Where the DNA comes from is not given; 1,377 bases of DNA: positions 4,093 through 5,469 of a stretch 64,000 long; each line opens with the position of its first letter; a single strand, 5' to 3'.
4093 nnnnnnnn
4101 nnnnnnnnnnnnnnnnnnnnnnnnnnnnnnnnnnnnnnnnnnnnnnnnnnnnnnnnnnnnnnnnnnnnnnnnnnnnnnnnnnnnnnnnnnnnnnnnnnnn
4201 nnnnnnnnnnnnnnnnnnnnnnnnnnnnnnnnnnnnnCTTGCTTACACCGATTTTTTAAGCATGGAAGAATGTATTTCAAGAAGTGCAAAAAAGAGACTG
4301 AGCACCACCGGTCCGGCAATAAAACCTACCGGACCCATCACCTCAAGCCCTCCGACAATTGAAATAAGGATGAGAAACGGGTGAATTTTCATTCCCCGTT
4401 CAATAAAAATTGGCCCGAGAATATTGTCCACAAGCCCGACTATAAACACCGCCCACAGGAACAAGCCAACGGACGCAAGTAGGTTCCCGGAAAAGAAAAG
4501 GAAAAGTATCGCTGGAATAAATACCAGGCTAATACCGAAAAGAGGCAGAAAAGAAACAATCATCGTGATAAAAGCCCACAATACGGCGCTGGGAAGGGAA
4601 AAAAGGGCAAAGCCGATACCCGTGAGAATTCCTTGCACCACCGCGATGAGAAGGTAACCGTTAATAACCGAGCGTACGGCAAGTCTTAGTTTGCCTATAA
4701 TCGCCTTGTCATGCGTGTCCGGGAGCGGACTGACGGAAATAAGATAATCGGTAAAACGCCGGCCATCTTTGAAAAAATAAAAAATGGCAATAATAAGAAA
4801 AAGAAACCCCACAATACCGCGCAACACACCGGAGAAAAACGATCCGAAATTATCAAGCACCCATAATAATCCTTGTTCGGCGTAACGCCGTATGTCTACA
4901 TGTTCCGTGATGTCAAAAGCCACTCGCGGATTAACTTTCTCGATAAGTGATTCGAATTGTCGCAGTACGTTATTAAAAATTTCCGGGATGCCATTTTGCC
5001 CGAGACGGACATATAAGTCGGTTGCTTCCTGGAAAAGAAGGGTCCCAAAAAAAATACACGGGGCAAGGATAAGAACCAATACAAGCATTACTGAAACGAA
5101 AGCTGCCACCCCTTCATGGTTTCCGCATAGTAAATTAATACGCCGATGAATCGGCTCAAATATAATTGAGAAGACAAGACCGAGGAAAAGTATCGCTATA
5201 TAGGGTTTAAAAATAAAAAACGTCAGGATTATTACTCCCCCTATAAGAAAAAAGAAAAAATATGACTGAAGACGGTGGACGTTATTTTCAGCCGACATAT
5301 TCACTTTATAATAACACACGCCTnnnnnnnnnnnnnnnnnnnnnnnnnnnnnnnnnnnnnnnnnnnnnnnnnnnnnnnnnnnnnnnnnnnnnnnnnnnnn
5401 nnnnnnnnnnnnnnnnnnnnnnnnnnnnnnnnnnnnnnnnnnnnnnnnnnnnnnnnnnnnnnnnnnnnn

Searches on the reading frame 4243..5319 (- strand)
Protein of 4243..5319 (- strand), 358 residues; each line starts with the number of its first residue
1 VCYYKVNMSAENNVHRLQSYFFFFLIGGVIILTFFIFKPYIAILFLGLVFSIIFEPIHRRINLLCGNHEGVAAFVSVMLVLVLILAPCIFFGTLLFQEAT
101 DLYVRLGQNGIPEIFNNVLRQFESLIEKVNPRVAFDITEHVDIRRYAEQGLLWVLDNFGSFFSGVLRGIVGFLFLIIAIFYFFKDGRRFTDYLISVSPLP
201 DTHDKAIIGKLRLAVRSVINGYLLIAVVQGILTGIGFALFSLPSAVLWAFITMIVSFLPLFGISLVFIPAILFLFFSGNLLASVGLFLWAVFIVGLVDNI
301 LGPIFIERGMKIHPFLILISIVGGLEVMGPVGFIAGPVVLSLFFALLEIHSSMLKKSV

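Call 58: search_protein_families(library=pfam, proteins=[window:4243-5319:-], max_evalue=0.001)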
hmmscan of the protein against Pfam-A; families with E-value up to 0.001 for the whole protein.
window:4243-5319:- (358 aa): 1 family
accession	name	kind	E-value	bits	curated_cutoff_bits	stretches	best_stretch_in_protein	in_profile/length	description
PF01594.21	AI-2E_transport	-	1.4e-48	166.2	34.3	1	21-348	4-324/327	AI-2E family transporter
